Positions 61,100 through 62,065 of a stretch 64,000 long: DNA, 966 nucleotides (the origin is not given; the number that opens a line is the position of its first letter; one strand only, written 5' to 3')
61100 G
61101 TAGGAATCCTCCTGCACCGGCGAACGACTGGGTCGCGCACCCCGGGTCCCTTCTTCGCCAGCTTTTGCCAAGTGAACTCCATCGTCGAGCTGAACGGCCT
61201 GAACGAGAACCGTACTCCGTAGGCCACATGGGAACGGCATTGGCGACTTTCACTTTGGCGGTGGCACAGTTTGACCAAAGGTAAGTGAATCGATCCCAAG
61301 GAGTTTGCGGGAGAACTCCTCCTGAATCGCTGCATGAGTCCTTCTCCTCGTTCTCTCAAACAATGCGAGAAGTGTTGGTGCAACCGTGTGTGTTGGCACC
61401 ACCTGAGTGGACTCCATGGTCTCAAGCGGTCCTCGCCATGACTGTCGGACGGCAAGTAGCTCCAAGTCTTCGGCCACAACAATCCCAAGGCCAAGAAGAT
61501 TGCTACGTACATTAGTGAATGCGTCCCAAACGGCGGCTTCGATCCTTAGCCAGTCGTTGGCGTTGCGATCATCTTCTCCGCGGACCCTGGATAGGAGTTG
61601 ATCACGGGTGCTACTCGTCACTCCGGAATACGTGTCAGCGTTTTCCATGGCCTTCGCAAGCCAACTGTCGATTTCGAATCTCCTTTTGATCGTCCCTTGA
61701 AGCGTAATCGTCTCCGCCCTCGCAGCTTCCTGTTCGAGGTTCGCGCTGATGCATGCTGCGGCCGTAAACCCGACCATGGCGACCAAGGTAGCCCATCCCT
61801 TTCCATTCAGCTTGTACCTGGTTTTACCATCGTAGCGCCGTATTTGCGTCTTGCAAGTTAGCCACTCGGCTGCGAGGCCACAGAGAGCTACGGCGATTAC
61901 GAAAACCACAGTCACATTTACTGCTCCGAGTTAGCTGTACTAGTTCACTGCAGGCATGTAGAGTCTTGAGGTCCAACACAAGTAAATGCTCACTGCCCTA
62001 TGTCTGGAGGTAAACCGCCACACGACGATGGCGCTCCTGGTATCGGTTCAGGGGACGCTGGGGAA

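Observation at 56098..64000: Abrupt 30% to 60% GC switch exactly at a tRNA-Leu gene, followed by an intact tyrosine integrase and a ParB-like gene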

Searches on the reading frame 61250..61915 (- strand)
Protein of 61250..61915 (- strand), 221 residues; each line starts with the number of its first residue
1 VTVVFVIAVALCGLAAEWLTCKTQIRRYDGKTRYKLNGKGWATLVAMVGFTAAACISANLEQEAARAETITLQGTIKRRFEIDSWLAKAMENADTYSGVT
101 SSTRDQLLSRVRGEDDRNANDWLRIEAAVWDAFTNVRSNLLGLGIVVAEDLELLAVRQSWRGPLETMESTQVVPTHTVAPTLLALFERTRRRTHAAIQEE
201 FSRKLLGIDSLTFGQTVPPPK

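Call 7: search_protein_families(library=pfam, proteins=[window:61250-61915:-], max_evalue=0.01)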
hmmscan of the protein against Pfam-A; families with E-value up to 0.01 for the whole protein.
window:61250-61915:- (221 aa): 0 families

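Call 16: find_encoding_contigs(protein=window:61250-61915:-, flank=10000, max_places=10)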
Protein window:61250-61915:- (221 aa): 5 contigs read that carry it; 4 places shown.
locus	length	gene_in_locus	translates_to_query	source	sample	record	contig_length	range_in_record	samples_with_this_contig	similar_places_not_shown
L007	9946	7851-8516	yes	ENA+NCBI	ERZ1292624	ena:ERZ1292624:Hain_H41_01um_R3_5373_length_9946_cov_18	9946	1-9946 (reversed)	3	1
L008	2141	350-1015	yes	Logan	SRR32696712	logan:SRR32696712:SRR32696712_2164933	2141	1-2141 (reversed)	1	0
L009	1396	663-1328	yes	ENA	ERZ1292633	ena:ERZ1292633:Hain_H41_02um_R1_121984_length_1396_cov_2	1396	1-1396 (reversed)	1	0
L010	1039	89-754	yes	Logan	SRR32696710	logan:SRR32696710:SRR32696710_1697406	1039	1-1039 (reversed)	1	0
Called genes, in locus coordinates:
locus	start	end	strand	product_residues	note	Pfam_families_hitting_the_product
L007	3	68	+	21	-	?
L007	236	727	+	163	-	PF04542:Sigma70_r2 (faint)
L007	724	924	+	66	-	-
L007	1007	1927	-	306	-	-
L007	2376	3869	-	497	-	PF07719:TPR_2 (faint), PF13424:TPR_12 (faint), PF00515:TPR_1 (faint)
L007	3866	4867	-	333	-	PF00069:Pkinase, PF07714:PK_Tyr_Ser-Thr (weak), PF14531:Kinase-like (weak)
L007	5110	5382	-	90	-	-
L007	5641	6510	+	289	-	PF02195:ParB_N, PF17762:HTH_ParB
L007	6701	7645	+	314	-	PF20009:GEVED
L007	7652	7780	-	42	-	-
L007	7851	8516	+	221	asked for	-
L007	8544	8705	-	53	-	-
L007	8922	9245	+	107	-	-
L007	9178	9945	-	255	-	?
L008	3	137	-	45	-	?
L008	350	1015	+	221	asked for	-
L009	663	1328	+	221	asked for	-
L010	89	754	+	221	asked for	-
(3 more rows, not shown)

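Call 51: search_protein_families(library=pfam, proteins=[L007:236-727:+, L007:724-924:+, L007:1007-1927:-, L007:2376-3869:-, L007:3866-4867:-, L007:5110-5382:-, L007:5641-6510:+], max_evalue=0.01)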
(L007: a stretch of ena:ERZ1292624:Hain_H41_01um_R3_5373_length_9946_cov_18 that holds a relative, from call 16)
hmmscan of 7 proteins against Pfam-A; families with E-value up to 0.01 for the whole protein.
L007:236-727:+ (163 aa): 2 families
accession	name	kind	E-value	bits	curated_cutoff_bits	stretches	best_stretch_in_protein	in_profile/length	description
PF04542.20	Sigma70_r2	-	4.4e-06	26.8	24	1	6-64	3-63/71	Sigma-70 region 2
PF08281.18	Sigma70_r4_2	-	0.00079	19.5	25.7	1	121-153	22-54/54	Sigma-70, region 4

L007:724-924:+ (66 aa): 1 family
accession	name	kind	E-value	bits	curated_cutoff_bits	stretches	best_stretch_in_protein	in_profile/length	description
PF04570.20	zf-FLZ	-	0.0002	21.2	23.4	0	1-18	13-30/54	zinc-finger of the FCS-type, C2-C2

L007:1007-1927:- (306 aa): 0 families

L007:2376-3869:- (497 aa): 5 families
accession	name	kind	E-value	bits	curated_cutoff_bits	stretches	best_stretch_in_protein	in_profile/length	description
PF07719.23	TPR_2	-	2e-10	40.4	27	1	408-435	5-32/34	Tetratricopeptide repeat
PF00515.34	TPR_1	-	1.3e-05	25.3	27.8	0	369-399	3-33/34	Tetratricopeptide repeat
PF13424.12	TPR_12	-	1.4e-05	25.7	30.1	1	409-448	8-50/77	Tetratricopeptide repeat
PF23914.1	TPR_CcmH_CycH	-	4.1e-05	23.9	42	0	112-187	26-101/158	Cytochrome c-type biogenesis protein H TPR domain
PF13428.12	TPR_14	-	0.00015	22.6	23.5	0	346-374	14-42/44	Tetratricopeptide repeat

L007:3866-4867:- (333 aa): 4 families
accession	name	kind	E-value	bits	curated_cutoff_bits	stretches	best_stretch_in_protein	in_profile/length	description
PF00069.31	Pkinase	-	2.3e-15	57.2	31.7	1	108-301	73-252/263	Protein kinase domain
PF07714.23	PK_Tyr_Ser-Thr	-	2.8e-06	27.3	23.1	1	67-201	46-175/258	Protein tyrosine and serine/threonine kinase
PF14531.12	Kinase-like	-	4.3e-06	26.6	25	1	142-240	157-256/289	Kinase-like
PF06293.20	Kdo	-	0.00042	20.3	21.3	1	126-166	115-155/207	Lipopolysaccharide kinase (Kdo/WaaP) family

L007:5110-5382:- (90 aa): 0 families

L007:5641-6510:+ (289 aa): 3 families
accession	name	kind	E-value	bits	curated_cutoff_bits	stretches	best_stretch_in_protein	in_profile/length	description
PF02195.25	ParB_N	-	6.4e-10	39.4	26.3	1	66-138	17-94/95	ParB N-terminal domain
PF17762.8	HTH_ParB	-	1.6e-09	38.3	22.6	1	142-237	2-99/102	ParB HTH domain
PF13384.12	HTH_23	-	0.0008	19.6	24.6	0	147-181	6-39/50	Homeodomain-like domain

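Call 52: search_protein_families(library=ncbifam, proteins=[L007:5641-6510:+, L007:236-727:+, L007:3866-4867:-, window:61250-61915:-], max_evalue=0.01)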
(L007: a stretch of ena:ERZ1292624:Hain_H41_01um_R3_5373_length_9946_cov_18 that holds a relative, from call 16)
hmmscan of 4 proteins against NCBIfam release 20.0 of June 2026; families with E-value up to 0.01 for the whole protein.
L007:5641-6510:+ (289 aa): 6 families
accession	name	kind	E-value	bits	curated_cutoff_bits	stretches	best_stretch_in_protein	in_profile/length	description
TIGR04285.1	nucleoid_noc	exception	1e-23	84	315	1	65-274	15-231/255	nucleoid occlusion protein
TIGR00180.1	parB_part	domain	4.6e-19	68.9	58.45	1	54-209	9-172/186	ParB/RepB/Spo0J family partition protein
TIGR03734.1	PRTRC_parB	hypoth_equivalog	5.6e-14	51.6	278.6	1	70-237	14-188/555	PRTRC system ParB family protein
TIGR03454.1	partition_RepB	equivalog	5.9e-08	32.5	201.5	1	56-180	70-198/325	plasmid partitioning protein RepB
NF010406.0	PRK13832.1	subfamily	0.00053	18.6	640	1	96-183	56-142/578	plasmid partitioning protein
NF010440.0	PRK13866.1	equivalog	0.00085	18.6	522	1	51-150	66-170/336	plasmid partitioning protein RepB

L007:236-727:+ (163 aa): 49 families (the best 25 are shown)
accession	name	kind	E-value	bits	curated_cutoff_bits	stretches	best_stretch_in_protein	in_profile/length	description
NF007227.0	PRK09645.1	subfamily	6.5e-09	35.9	202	1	11-161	26-174/177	sigma-70 family RNA polymerase sigma factor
TIGR02937.1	sigma70-ECF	superfamily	8.7e-09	35.2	42.9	1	5-155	7-163/165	sigma-70 family RNA polymerase sigma factor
TIGR02959.1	SigZ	equivalog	3.2e-08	33.6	168.65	1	23-158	20-149/170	RNA polymerase sigma factor SigZ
NF009167.0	PRK12514.1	equivalog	4.2e-08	33.3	265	1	22-155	44-176/180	RNA polymerase sigma factor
NF004113.0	PRK05602.1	equivalog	1.6e-07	31.1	208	1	22-161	69-205/211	RNA polymerase sigma factor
NF007228.0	PRK09646.1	subfamily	2e-07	30.9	226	1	22-157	54-190/194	ECF RNA polymerase sigma factor SigK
NF009185.0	PRK12533.1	equivalog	2.6e-07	30.5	248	1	24-160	55-196/231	RNA polymerase sigma factor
TIGR02939.1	RpoE_Sigma70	equivalog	4.1e-07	30.2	236.15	1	17-157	39-186/190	RNA polymerase sigma factor RpoE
NF009172.0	PRK12519.1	subfamily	4.6e-07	29.6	222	1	22-159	53-191/194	RNA polymerase sigma factor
NF007232.0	PRK09651.1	subfamily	1.2e-06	28.7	185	1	24-150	37-161/173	RNA polymerase sigma factor FecI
NF041727.1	ECF_sigma_FecI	equivalog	1.5e-06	28.3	260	1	24-150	37-161/169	ferric citrate uptake sigma factor FecI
NF007225.0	PRK09643.1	equivalog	2.8e-06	27.1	190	1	5-158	33-183/204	RNA polymerase sigma factor SigM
NF009186.0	PRK12534.1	equivalog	2.9e-06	27.2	267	1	20-155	47-183/187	RNA polymerase sigma factor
NF007215.0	PRK09637.1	equivalog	5.7e-06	26.4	212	1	24-158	27-155/181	RNA polymerase sigma factor SigZ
TIGR02989.1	Sig-70_gvs1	subfamily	7.8e-06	25.9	124.55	1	21-154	24-155/158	RNA polymerase sigma-70 factor, Rhodopirellula/Verrucomicrobium family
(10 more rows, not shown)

L007:3866-4867:- (333 aa): 8 families
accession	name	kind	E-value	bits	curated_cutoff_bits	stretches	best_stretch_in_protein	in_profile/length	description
NF047741.1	antiphage_MADS6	equivalog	3.8e-09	35.6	460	1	117-257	283-424/612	methylation-associated defense system protein kinase MAD6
NF033483.0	PknB_PASTA_kin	equivalog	1e-08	34.7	450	1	126-202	104-180/563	Stk1 family PASTA domain-containing Ser/Thr kinase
NF053615.1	SerThrKinAfsKStmc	equivalog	8.8e-06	24.6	1300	1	137-225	120-202/809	protein serine/threonine kinase AfsK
NF038150.1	lanthi_synth_IV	equivalog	2.3e-05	23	650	1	126-230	295-390/851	class IV lanthionine synthetase LanL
NF052427.1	StpK7MSMEG_1200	equivalog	3.9e-05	22.3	900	1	125-178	104-157/601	serine/threonine protein kinase StpK7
TIGR03903.1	TOMM_kin_cyc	equivalog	0.00012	20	705.75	1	128-204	78-163/1267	TOMM system kinase/cyclase fusion protein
TIGR03724.2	arch_bud32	equivalog_domain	0.0043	16.6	125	1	120-177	81-132/193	KEOPS complex kinase/ATPase Bud32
NF002475.0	PRK01723.1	equivalog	0.0067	15.5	142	1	118-166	134-180/241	3-deoxy-D-manno-octulosonic acid kinase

window:61250-61915:- (221 aa): 0 families

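Call 59: find_homologous_proteins(query=L007:5641-6510:+, max_evalue=0.00001)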
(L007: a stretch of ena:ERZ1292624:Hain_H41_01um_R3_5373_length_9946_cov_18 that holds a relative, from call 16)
Query L007:5641-6510:+ (289 aa): 58 proteins with E <= 0.00001 among 1071 candidates.
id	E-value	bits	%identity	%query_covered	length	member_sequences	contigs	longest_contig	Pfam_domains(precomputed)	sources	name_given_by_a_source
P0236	1.5e-182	623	100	99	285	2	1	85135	PF17762.9,PF02195.27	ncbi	ncbi:MAG: ParB/RepB/Spo0J family partition protein [Nanoarchaeota archaeon]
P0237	9.0e-112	391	67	89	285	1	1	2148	PF17762.9,PF02195.27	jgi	jgi:ParB/RepB/Spo0J family partition protein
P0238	6.0e-105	369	65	86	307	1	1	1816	PF17762.9,PF02195.27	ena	-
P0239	2.0e-94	334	61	86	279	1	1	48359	PF17762.9,PF02195.27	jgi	jgi:ParB/RepB/Spo0J family partition protein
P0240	6.3e-93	329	58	87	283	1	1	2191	PF17762.9,PF02195.27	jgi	jgi:ParB/RepB/Spo0J family partition protein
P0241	5.6e-85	303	54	89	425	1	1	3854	PF17762.9,PF02195.27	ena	-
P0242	3.3e-80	288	49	98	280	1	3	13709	PF17762.9,PF02195.27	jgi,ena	-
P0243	1.1e-78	283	54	83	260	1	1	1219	PF17762.9,PF02195.27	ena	-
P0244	1.8e-77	279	55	82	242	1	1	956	PF17762.9,PF02195.27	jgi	jgi:ParB/RepB/Spo0J family partition protein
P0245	9.6e-76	273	54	82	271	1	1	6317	PF13384.13,PF17762.9,PF02195.27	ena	-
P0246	3.1e-73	265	56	76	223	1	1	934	PF13384.13,PF17762.9,PF02195.27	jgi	jgi:ParB family chromosome partitioning protein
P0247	4.9e-73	264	53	82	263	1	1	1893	PF17762.9,PF02195.27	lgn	-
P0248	7.2e-73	264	49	87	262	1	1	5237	PF17762.9,PF02195.27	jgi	jgi:ParB/RepB/Spo0J family partition protein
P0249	1.6e-72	263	52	82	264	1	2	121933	PF17762.9,PF02195.27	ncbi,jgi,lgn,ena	-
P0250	1.7e-71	259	50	82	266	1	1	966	PF17762.9,PF02195.27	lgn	-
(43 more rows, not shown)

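Call 64: search_protein_families(library=phrogs, proteins=[window:61250-61915:-, L007:5641-6510:+, L007:1007-1927:-, L007:2376-3869:-], max_evalue=0.001)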
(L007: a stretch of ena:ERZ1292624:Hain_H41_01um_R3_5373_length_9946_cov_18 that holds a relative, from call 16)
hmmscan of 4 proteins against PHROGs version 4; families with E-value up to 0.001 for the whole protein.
window:61250-61915:- (221 aa): 0 families

L007:5641-6510:+ (289 aa): 12 families
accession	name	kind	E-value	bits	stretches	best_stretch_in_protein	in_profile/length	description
phrog_4715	-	DNA, RNA and nucleotide metabolism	1.1e-19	71.3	1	27-279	126-391/630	ParB-like partition protein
phrog_3264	-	DNA, RNA and nucleotide metabolism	4.8e-17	63.6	1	48-243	47-255/337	ParB-like partition protein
phrog_6218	-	DNA, RNA and nucleotide metabolism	3.9e-13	50.4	1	84-209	38-168/506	ParB-like partition protein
phrog_1033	-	DNA, RNA and nucleotide metabolism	9.4e-10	39.8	1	97-212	84-205/334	ParB-like partition protein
phrog_18726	-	unknown function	3.1e-06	27.2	1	114-220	105-211/572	-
phrog_12047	-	DNA, RNA and nucleotide metabolism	3.4e-06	27.8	1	78-149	26-96/301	ParB-like partition nuclease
phrog_3951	-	unknown function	4.1e-06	27.5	1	47-142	15-114/301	-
phrog_7783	-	unknown function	5.8e-06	26.2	1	118-206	79-167/634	-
phrog_8071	-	DNA, RNA and nucleotide metabolism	3.4e-05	24.2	1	71-148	27-103/389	ParB-like partition protein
phrog_21315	-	unknown function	0.00018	21.6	1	73-159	32-114/415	-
phrog_620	-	DNA, RNA and nucleotide metabolism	0.00075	20.6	0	72-184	31-139/217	ParB-like partition protein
phrog_8947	-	unknown function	0.00082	20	0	58-160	23-125/219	-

L007:1007-1927:- (306 aa): 0 families

L007:2376-3869:- (497 aa): 0 families

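Call 65: search_protein_families(library=padloc, proteins=[L007:3866-4867:-, L007:2376-3869:-, L007:1007-1927:-, L007:5110-5382:-, L007:236-727:+, window:61250-61915:-], max_evalue=0.001)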
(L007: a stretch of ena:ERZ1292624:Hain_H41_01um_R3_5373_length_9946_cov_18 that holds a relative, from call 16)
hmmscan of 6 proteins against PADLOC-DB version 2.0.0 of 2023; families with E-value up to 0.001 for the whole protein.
L007:3866-4867:- (333 aa): 29 families (the best 25 are shown)
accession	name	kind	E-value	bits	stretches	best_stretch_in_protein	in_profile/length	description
PDLC04780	PDC-M71A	-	2.7e-89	298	1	2-326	11-346/352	-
PDLC04047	PD-T4-6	-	1.7e-14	51.7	1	108-229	86-205/327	-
PDLC04138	mad6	-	1.8e-12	45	1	124-204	148-230/659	mads_6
PDLC04042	PD-T4-6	-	2.1e-12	45.3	1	108-227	84-203/292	-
PDLC04053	PD-T4-6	-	6.6e-12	43.5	1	116-226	93-201/311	-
PDLC04054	PD-T4-6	-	5e-11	40.6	1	105-211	88-193/347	-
PDLC03920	MkoA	-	1.3e-09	35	1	80-309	58-270/1112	-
PDLC04061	PD-T4-6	-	2e-09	35.5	1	107-204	94-197/510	-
PDLC04039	PD-T4-6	-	4.8e-09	33.7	1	133-204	118-189/458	-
PDLC04050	PD-T4-6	-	1.5e-08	32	1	118-222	149-259/480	-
PDLC04043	PD-T4-6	-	6.5e-08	30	1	125-204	110-190/452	-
PDLC02375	Stk2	-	2.5e-07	27.8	1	112-229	198-314/500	-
PDLC04060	PD-T4-6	-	3.6e-07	27.4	1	135-226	114-199/486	-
PDLC04040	PD-T4-6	-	1e-06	25.8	1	107-202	77-177/547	-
PDLC04048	PD-T4-6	-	1.4e-06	26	1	132-204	114-186/354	-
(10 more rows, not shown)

L007:2376-3869:- (497 aa): 2 families
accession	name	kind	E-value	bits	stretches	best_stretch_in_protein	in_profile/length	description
PDLC04781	PDC-M71B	-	1e-91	306.2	1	1-455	1-474/515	-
PDLC04782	PDC-M71B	-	5.6e-44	148.8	1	117-444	121-452/525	-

L007:1007-1927:- (306 aa): 0 families

L007:5110-5382:- (90 aa): 0 families

L007:236-727:+ (163 aa): 0 families

window:61250-61915:- (221 aa): 0 families
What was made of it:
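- On PDC-M71 candidate defence system: The genes are at L007:3866-4867 and 2376-3869 (calls 16, 65).
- Closest known: PADLOC candidate defence system PDC-M71. Same: They are adjacent with overlapping reading frames (calls 16, 65).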

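Call 68: search_dna_similar(query=L007:2376-3869:-, collection=plasmids, mode=protein, max_rows=12)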
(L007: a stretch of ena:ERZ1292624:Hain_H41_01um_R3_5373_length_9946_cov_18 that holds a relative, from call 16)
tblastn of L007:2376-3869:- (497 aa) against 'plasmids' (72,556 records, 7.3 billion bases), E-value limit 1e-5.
Records with a match: 3; places in all: 3; records where one place covers at least 80% of the query: 2.
Best place of each record, by identity: <60% 3.
By first word of the organism name: Deinococcus 1; Rhizobium 1; Arthrobacter 1.
By predicted mobility (MOB-suite, as given by PLSDB): non-mobilizable 1; conjugative 1; mobilizable 1.
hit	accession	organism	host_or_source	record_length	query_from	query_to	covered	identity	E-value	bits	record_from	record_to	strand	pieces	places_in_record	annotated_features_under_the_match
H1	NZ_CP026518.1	Deinococcus sp. NW-56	whole organism,water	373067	1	495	100%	32.6%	8e-46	179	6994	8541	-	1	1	hypothetical protein | protein kinase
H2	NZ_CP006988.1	Rhizobium etli bv. mimosae str. IE4771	Phaseolus vulgaris,whole organism,nodule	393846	10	431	85%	29.1%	9e-29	128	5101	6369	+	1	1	hypothetical protein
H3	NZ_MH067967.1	Arthrobacter sp.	-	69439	137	431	59%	34.9%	4e-38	156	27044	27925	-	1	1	hypothetical protein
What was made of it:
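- The kinase and TPR proteins match PDC-M71A/B at E 3e-89 and 1e-91, and the TPR protein has homologues on Deinococcus, Rhizobium and Arthrobacter plasmids, with an adjacent protein kinase annotated in the Deinococcus hit (calls 65, 68).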

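Call 70: search_dna_similar(query=L007:5641-6510:+, collection=plasmids, mode=protein, max_rows=12)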
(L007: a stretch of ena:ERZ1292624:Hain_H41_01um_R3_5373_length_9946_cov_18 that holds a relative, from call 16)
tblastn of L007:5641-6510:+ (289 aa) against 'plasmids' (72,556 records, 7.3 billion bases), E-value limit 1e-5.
Records with a match: 120; places in all: 123; records where one place covers at least 80% of the query: 0.
Best place of each record, by identity: <60% 120.
By first word of the organism name: Xanthomonas 20; Coxiella 19; Pseudomonas 15; Legionella 15; Ralstonia 3; Acinetobacter 3; Nostoc 3; Tolypothrix 3; Listeria 2; Neisseria 2; and 28 more.
By predicted mobility (MOB-suite, as given by PLSDB): non-mobilizable 53; mobilizable 41; conjugative 26.
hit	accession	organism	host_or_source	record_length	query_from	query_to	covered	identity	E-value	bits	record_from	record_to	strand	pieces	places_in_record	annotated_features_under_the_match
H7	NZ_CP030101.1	Listeria monocytogenes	Environment,water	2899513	51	259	72%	26.6%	8e-11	70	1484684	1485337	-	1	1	none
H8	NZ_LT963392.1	Pseudomonas syringae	-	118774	35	241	72%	26.6%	5e-7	58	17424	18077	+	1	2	ParB/RepB/Spo0J family partition protein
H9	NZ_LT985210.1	Pseudomonas syringae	-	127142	35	241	72%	26.6%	5e-7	58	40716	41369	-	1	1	ParB/RepB/Spo0J family partition protein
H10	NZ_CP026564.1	Pseudomonas avellanae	Prunus avium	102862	35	241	72%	26.4%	6e-7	58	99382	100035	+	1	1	ParB/RepB/Spo0J family partition protein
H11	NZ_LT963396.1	Pseudomonas cerasi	-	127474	35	241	72%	26.1%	7e-7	58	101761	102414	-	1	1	ParB/RepB/Spo0J family partition protein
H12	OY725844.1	Subdoligranulum variabile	-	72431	47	247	70%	26.6%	2e-7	59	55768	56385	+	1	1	record has no annotation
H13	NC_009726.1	Coxiella burnetii Dugway 5J108-111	-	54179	32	236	71%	25.9%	9e-10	67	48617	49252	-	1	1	none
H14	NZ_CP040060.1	Coxiella burnetii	Dermacentor andersoni,cell culture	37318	32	236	71%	25.9%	1e-9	66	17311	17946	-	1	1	ParB/RepB/Spo0J family partition protein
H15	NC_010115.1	Coxiella burnetii RSA 331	-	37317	32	236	71%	25.9%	1e-9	66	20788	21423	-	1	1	ParB/RepB/Spo0J family partition protein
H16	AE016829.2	Coxiella burnetii RSA 493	-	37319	32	236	71%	25.9%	1e-9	66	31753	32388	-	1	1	parB.1: chromosome partitioning protein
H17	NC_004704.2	Coxiella burnetii RSA 493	-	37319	32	236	71%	25.9%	1e-9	66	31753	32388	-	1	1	parB.1: chromosome partitioning protein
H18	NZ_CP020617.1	Coxiella burnetii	Cell culture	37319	32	236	71%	25.9%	1e-9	66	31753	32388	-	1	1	ParB/RepB/Spo0J family partition protein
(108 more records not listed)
